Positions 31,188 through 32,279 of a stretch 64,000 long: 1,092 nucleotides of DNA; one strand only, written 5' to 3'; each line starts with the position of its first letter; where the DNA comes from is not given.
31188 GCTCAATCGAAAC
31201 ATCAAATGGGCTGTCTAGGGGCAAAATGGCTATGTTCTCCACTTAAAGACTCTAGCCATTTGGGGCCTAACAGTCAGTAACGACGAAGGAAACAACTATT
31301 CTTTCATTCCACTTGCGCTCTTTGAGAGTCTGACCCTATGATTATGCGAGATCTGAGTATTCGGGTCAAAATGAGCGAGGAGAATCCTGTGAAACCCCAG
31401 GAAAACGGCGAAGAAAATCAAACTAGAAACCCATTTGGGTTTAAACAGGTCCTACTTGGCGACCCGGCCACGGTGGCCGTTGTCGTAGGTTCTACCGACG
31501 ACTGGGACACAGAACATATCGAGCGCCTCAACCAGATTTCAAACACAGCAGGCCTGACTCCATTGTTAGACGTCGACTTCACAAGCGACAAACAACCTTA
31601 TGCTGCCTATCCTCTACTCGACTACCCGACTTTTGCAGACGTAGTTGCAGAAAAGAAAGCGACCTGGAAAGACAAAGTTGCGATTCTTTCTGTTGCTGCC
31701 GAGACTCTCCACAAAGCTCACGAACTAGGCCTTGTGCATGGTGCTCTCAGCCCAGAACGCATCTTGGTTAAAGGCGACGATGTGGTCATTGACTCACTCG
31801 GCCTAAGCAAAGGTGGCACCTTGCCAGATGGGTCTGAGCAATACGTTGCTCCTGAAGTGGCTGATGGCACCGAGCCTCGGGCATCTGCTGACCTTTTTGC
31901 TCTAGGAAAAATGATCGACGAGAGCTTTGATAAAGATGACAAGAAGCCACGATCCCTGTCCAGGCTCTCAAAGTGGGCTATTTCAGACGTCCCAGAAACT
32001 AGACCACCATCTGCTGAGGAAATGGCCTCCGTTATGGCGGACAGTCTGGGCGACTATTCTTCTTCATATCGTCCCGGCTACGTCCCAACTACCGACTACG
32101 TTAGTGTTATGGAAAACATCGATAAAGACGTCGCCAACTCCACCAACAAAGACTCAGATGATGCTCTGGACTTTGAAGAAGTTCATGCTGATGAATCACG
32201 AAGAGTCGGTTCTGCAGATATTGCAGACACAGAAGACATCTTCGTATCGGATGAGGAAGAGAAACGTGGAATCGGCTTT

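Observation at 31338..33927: Candidate cell-wall-tethered receptor: kinase-TM-DUF4397-VPTG protein with its own class F sortase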

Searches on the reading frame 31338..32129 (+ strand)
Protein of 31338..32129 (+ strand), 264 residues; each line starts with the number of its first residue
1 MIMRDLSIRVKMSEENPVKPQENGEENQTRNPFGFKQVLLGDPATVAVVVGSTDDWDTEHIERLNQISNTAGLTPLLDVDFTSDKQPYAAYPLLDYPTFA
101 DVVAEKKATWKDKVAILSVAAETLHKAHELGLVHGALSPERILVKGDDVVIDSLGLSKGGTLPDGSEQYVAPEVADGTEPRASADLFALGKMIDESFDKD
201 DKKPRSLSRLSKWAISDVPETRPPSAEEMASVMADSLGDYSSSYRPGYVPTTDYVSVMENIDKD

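Call 6: search_solved_structures(query=window:31338-32129:+, max_evalue=1, show_alignments=2)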
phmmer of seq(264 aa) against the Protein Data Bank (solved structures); distinct sequences matched with E-value up to 1: 138 (the best 60 are shown).
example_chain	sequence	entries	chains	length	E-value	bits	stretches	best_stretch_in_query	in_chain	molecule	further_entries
3f69_A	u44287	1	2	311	4.2e-05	26.4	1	84-196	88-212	Serine/threonine-protein kinase pknB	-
6b2p_A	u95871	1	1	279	7.1e-05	25.7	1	85-196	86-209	Serine/threonine-protein kinase PknB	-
6i2p_A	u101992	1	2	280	7.2e-05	25.7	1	85-196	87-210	Serine/threonine-protein kinase PknB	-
5u94_A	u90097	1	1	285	7.5e-05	25.6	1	84-196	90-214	Serine/threonine-protein kinase PknB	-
1o6y_A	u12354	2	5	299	8.2e-05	25.5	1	85-196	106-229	SERINE/THREONINE-PROTEIN KINASE PKNB | Probable serine/threonine-protein kinase pknB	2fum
3f61_A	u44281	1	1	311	8.5e-05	25.4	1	84-197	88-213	Serine/threonine-protein kinase pknB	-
3ori_A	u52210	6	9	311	8.9e-05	25.3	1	84-196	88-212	Serine/threonine protein kinase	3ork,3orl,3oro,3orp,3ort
1mru_A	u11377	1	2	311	9e-05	25.3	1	84-196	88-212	Probable serine/threonine-protein kinase pknB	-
3orm_A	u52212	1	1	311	9.3e-05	25.3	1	85-196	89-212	Serine/threonine protein kinase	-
6u5l_A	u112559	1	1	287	0.0005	22.9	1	164-220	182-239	Serine/threonine-protein kinase ULK4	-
6tsz_U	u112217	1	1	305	0.00069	22.4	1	164-220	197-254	Serine/threonine-protein kinase ULK4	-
4ow8_A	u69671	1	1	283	0.0018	21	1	114-225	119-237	Serine/threonine-protein kinase PknA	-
9tmq_A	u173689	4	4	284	0.0019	21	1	114-225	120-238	Serine/threonine-protein kinase PknA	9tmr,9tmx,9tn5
6b2q_A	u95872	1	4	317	0.0024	20.7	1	114-224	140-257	Serine/threonine-protein kinase PknA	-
4x3f_A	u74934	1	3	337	0.0027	20.5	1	114-224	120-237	Serine/threonine-protein kinase PknA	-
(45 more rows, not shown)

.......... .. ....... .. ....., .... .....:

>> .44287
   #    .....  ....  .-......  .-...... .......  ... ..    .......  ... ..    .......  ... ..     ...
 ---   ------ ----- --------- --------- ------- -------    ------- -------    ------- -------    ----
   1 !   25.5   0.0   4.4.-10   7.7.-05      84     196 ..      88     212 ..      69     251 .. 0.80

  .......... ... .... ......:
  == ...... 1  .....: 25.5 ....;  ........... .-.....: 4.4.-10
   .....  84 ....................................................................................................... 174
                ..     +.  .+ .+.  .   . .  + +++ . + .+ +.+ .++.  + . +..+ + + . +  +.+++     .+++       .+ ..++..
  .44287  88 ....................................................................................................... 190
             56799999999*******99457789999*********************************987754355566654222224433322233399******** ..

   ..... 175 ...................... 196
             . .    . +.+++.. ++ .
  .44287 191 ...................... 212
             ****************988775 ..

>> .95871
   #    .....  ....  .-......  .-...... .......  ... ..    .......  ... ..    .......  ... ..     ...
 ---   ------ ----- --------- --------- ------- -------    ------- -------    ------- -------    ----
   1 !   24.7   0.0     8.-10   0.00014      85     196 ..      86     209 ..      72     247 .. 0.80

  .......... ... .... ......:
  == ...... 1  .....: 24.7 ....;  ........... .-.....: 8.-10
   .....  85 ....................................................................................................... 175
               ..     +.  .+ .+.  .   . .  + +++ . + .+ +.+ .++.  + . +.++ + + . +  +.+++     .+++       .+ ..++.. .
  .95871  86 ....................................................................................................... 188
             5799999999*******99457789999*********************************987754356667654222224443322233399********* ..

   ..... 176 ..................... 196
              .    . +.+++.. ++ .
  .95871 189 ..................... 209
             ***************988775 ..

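Call 18: search_protein_representatives(alignment_id=A1)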
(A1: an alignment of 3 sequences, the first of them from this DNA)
Query: 3 sequences, 250 profile positions. Proteins with E-value up to 0.001 (for the whole library): 105115; up to 1e-10: 1584; up to 1e-30: 21. The best 150 are listed.
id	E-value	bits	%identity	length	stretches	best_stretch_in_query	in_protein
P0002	1.1e-122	424.7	-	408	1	10-249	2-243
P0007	5.4e-97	340.5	-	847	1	7-249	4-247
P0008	4.6e-96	337.5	-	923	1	9-249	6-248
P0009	3.3e-95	334.7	-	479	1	8-248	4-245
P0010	1.5e-89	316.1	-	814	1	15-247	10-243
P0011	2.7e-89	315.3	-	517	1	14-247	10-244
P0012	4.3e-89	314.6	-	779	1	11-248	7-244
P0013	4.1e-88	311.4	-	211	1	1-213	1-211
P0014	6.6e-86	304.2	-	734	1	8-247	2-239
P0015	5.7e-85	301.1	-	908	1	10-247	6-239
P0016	1.6e-77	276.8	-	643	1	12-249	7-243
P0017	7.9e-62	225.3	-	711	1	11-248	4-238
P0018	1.5e-52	195.0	-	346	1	18-234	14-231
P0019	4.8e-49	183.4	-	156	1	11-160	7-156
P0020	2.1e-45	171.5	-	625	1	17-238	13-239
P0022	6.0e-35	137.3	-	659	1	13-227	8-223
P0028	7.9e-29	117.2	-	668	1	30-237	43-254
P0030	3.4e-27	111.8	-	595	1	19-228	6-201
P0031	4.5e-27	111.5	-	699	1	9-222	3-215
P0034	2.4e-26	109.1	-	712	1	33-242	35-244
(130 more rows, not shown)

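Call 24: find_related_loci(query=A1, collection=genome_contigs, flank=6000)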
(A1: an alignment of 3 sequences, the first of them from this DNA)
Query A1 (261 aa) in genome_contigs; peptide patterns used: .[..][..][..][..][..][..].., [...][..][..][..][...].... (x = any residue, [..] = any of these).
78 stretches matched a pattern; 4 encode a relative of the query (tblastn E <= 1e-3); 4 distinct loci.
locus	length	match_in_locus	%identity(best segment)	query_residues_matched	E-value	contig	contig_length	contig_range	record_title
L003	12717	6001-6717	44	23-258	4e-69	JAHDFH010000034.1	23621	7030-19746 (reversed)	MAG: Acidimicrobiales bacterium isolate MAG-20 RZ_6033, whole genome shotgun sequence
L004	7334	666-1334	42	33-253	3e-56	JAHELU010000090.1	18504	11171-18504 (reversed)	MAG: Acidimicrobiales bacterium isolate Ww635 NODE_8457_length_18504_cov_3.229070, whole genome shotgun sequence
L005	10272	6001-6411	33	76-195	2e-8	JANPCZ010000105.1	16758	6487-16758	MAG: Myxococcales bacterium isolate VAR_78_metabat_446 VAR_78_k141_2862141, whole genome shotgun sequence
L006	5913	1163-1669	28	93-244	3e-6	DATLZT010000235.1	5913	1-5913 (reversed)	MAG TPA_asm: Gemmatimonadales bacterium isolate SMAG_U13306 k141_554889, whole genome shotgun sequence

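Call 28: find_encoding_contigs(protein=P0016, flank=5000, max_places=3)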
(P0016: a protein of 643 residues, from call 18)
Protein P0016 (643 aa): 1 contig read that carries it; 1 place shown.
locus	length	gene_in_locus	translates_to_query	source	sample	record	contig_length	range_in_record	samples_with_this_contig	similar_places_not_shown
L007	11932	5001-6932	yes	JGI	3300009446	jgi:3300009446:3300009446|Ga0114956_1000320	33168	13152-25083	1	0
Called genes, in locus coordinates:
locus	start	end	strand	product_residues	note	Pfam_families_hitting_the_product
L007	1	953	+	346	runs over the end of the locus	PF13616:Rotamase_3, PF00639:Rotamase, PF13145:Rotamase_2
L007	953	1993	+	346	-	PF00590:TP_methylase, PF03819:MazG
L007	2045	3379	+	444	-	PF00578:AhpC-TSA, PF08534:Redoxin (weak), PF13905:Thioredoxin_8, PF01436:NHL (weak)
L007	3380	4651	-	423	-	PF00275:EPSP_synthase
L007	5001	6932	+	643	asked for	PF14344:DUF4397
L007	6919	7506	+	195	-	PF04203:Sortase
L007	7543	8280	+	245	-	PF03703:bPH_2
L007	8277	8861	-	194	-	-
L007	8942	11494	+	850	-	PF17900:Peptidase_M1_N, PF01433:Peptidase_M1, PF11838:ERAP1_C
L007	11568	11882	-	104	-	-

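Call 29: find_encoding_contigs(protein=P0017, flank=4000, max_places=2)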
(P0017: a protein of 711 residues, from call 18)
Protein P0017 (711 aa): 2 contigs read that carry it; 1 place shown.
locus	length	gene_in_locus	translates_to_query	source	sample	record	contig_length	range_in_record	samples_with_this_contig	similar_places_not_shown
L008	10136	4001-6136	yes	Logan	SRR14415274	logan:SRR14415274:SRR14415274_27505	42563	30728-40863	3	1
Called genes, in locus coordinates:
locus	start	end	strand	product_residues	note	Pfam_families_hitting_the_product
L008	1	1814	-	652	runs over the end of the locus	PF03193:RsgA_GTPase (faint), PF00005:ABC_tran, PF02463:SMC_N (faint), PF13476:AAA_23 (faint), PF13555:AAA_29 (faint), PF12848:ABC_tran_Xtn, PF00005:ABC_tran, PF16326:ABC_tran_CTD, +1 more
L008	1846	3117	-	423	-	PF00275:EPSP_synthase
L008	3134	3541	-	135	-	-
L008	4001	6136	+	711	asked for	PF14344:DUF4397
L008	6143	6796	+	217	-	PF04203:Sortase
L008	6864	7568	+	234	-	PF03703:bPH_2, PF09851:SHOCT (weak)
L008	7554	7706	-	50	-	-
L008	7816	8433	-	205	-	-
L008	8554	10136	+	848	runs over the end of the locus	PF17900:Peptidase_M1_N, PF01433:Peptidase_M1, PF11838:ERAP1_C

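Call 30: find_encoding_contigs(protein=P0020, flank=4000, max_places=2)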
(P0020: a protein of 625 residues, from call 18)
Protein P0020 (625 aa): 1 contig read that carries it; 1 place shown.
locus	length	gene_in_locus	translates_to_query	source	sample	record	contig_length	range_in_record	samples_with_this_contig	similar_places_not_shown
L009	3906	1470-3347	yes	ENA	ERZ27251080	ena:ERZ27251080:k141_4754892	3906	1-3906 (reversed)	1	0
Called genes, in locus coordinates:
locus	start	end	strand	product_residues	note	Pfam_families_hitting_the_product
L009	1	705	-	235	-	?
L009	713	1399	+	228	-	PF26351:DUF8091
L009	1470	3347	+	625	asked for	PF14344:DUF4397 (weak)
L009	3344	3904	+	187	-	?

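Call 31: find_encoding_contigs(protein=P0022, flank=4000, max_places=2)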
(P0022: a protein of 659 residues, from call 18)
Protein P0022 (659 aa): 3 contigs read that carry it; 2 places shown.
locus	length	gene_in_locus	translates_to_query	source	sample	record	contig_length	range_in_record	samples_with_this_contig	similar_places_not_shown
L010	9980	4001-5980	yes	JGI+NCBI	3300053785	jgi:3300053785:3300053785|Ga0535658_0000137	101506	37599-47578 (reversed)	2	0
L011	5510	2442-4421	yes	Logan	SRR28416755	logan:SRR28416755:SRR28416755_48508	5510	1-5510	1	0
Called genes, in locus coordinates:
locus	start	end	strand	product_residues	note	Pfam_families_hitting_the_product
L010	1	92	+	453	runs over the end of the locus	PF01425:Amidase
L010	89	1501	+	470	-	PF00083:Sugar_tr, PF07690:MFS_1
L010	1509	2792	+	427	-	PF04389:Peptidase_M28 (weak), PF01546:Peptidase_M20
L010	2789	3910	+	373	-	PF02515:CoA_transf_3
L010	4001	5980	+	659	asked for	PF14344:DUF4397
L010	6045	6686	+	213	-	PF04203:Sortase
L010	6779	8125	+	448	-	PF02771:Acyl-CoA_dh_N, PF02770:Acyl-CoA_dh_M, PF00441:Acyl-CoA_dh_1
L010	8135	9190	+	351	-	PF00296:Bac_luciferase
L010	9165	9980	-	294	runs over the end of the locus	PF00561:Abhydrolase_1, PF12697:Abhydrolase_6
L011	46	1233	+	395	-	PF04389:Peptidase_M28 (weak), PF01546:Peptidase_M20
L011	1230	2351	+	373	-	PF02515:CoA_transf_3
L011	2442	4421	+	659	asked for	PF14344:DUF4397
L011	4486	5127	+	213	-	PF04203:Sortase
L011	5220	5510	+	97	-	?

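Call 32: find_encoding_contigs(protein=P0030, flank=4000, max_places=2)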
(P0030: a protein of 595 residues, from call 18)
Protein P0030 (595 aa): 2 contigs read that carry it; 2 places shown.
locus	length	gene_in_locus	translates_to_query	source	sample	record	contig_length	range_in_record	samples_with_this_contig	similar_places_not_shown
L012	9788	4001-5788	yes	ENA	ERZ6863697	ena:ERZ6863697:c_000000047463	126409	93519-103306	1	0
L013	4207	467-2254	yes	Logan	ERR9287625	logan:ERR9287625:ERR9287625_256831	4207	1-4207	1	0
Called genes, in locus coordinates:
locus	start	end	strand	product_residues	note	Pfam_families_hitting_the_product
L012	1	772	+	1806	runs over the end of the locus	-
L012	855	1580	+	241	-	PF01541:GIY-YIG (weak)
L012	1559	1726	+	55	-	-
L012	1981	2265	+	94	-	-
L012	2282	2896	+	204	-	-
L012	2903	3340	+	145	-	-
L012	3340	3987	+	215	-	-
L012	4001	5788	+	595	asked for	-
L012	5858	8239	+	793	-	-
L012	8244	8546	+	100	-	-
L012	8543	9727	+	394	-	-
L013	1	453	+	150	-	?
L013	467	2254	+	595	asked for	-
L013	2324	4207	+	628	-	?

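Call 34: search_protein_families(library=pfam, proteins=[L009:3344-3904:+, L012:5858-8236:+, L012:3340-3984:+, L012:8543-9724:+], max_evalue=0.01)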
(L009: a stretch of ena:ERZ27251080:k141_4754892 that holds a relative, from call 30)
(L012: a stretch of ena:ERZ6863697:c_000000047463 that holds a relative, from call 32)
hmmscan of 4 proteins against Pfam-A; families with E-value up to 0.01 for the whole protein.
L009:3344-3904:+ (187 aa): 1 family
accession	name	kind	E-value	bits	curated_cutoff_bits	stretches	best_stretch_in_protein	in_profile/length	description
PF04203.18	Sortase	-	2.5e-12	47.1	26.6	1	92-184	4-88/125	Sortase domain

L012:5858-8236:+ (793 aa): 1 family
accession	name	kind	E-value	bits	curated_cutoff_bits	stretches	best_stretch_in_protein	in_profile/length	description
PF25784.1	BigA_N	-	0.0011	19.5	24.5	0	344-392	10-47/80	BigA and YdbA N-terminal beta barrel domain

L012:3340-3984:+ (215 aa): 0 families

L012:8543-9724:+ (394 aa): 0 families

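Call 35: find_encoding_contigs(protein=P0028, flank=4000, max_places=2)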
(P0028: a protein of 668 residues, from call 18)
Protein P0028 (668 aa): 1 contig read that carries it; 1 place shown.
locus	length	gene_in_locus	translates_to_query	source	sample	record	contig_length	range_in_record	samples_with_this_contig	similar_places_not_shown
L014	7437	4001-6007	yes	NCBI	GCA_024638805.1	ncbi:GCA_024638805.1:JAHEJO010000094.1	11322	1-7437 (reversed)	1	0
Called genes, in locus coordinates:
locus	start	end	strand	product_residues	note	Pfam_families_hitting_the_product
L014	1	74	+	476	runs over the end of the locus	PF00982:Glyco_transf_20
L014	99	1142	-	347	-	PF08240:ADH_N, PF00107:ADH_zinc_N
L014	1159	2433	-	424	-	PF00275:EPSP_synthase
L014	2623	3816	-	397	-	PF00005:ABC_tran, PF17912:OB_MalK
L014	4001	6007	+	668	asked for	PF14344:DUF4397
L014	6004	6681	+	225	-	PF04203:Sortase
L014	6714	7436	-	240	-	?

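Call 36: find_encoding_contigs(protein=P0031, flank=4000, max_places=2)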
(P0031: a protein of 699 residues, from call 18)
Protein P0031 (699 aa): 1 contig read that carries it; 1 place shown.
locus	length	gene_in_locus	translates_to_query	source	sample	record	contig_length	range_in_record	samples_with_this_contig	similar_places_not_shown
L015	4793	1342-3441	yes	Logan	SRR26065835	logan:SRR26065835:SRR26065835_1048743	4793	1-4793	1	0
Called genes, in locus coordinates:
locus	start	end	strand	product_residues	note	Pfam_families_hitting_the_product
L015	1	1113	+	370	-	?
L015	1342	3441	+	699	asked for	PF14344:DUF4397 (weak)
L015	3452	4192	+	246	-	PF04203:Sortase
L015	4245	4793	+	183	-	?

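Call 37: find_encoding_contigs(protein=P0034, flank=4000, max_places=2)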
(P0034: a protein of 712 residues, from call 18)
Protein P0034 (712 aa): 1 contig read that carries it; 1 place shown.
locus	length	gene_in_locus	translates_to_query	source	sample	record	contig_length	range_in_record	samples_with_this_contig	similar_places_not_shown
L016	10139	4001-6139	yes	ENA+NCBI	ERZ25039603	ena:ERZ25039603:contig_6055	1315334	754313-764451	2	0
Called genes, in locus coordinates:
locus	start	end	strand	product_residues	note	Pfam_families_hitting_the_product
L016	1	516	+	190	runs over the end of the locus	PF00990:GGDEF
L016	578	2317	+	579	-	PF00501:AMP-binding, PF13193:AMP-binding_C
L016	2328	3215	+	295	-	PF12146:Hydrolase_4, PF00561:Abhydrolase_1, PF12697:Abhydrolase_6, PF00756:Esterase (weak)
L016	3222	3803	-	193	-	PF17837:4PPT_N, PF01648:ACPS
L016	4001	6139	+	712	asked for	-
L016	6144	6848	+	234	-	PF04203:Sortase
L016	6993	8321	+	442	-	PF02771:Acyl-CoA_dh_N, PF02770:Acyl-CoA_dh_M, PF00441:Acyl-CoA_dh_1, PF08028:Acyl-CoA_dh_2 (weak)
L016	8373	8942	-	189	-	PF22234:Rv2466c-like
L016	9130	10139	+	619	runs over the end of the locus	PF00664:ABC_membrane, PF00005:ABC_tran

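Call 38: predict_structure(alignment_id=A2)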
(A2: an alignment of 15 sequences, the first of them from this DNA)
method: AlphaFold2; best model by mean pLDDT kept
length: 261 residues; sequences in the alignment: 15
mean_pLDDT: 87.8   pTM: 0.84
mean pLDDT of the five models: 87.8, 87.5, 87.1, 87.0, 86.8
residues with pLDDT >= 90: 195; 70-90: 33; 50-70: 5; < 50: 28
segments of 3 or more residues with pLDDT < 50: 1-28
pLDDT, mean of each block of 10 residues (from residue 1): 44 37 43 88 92 96 93 96 96 96 89 97 98 96 97 94 92 96 98 85 88 98 98 95 94 88 72
secondary structure, 60 per line:
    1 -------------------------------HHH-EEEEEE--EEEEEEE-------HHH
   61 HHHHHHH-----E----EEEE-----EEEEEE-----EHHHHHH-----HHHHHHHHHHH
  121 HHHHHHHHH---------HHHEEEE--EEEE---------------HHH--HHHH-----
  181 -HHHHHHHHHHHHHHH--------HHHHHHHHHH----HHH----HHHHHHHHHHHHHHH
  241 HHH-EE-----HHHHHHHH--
elements in order: E36-41 E44-50 H58-67 E78-81 E87-92 H99-104 H110-129 E142-145 E148-151 H172-175 H182-196 H205-214 H226-243 H252-259
